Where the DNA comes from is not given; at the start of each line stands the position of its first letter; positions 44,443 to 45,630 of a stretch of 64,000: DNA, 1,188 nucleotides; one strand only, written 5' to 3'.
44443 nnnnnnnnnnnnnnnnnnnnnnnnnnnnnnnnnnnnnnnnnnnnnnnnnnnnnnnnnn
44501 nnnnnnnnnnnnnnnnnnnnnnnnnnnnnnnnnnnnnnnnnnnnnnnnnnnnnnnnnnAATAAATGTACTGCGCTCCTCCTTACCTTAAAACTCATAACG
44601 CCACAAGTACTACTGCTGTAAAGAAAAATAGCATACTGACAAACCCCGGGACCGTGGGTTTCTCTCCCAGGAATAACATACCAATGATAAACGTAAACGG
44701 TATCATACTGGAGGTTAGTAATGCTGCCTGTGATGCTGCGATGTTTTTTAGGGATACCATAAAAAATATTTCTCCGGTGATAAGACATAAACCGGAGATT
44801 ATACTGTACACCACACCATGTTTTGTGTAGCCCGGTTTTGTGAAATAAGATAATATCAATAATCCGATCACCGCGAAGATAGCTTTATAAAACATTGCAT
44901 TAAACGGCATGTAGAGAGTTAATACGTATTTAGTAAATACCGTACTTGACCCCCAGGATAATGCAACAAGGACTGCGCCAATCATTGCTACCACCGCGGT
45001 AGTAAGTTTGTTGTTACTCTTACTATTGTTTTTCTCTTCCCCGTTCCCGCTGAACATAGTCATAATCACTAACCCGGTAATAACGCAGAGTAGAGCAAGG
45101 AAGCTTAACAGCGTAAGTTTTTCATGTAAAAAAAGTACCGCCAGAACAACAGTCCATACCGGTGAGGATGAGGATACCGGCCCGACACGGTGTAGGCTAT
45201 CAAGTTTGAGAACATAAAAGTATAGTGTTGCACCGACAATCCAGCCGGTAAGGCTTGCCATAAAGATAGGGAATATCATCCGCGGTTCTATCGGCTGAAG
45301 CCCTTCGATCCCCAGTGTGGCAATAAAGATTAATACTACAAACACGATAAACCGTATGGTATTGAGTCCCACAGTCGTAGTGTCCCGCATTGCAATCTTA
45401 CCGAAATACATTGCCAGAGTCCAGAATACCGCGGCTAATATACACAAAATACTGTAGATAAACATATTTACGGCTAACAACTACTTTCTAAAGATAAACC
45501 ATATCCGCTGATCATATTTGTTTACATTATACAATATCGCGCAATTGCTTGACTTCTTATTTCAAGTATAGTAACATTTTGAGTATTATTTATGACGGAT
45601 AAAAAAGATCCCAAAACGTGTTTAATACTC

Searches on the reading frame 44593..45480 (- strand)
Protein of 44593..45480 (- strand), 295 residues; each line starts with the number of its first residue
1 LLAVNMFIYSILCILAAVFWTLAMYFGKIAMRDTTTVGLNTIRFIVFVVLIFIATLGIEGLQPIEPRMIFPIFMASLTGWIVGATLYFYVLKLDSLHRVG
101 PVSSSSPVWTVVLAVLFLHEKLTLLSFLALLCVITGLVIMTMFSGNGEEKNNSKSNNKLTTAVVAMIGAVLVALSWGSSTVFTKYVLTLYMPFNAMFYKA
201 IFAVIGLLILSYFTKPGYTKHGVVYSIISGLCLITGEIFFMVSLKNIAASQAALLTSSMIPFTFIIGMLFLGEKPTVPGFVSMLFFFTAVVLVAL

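Call 78: search_protein_families(library=pfam, proteins=[window:44593-45480:-], max_evalue=0.00001)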
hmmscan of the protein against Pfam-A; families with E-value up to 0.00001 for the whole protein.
window:44593-45480:- (295 aa): 3 families
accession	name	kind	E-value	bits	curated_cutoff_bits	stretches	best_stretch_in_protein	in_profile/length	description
PF00892.27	EamA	-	5e-32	111.4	28.2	2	10-141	4-134/135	EamA-like transporter family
PF06800.18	Sugar_transport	-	2.9e-07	30.6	26.3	1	41-283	32-263/280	Sugar transport protein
PF03151.22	TPT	-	7.2e-06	26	30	0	181-294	19-136/291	Triose-phosphate Transporter family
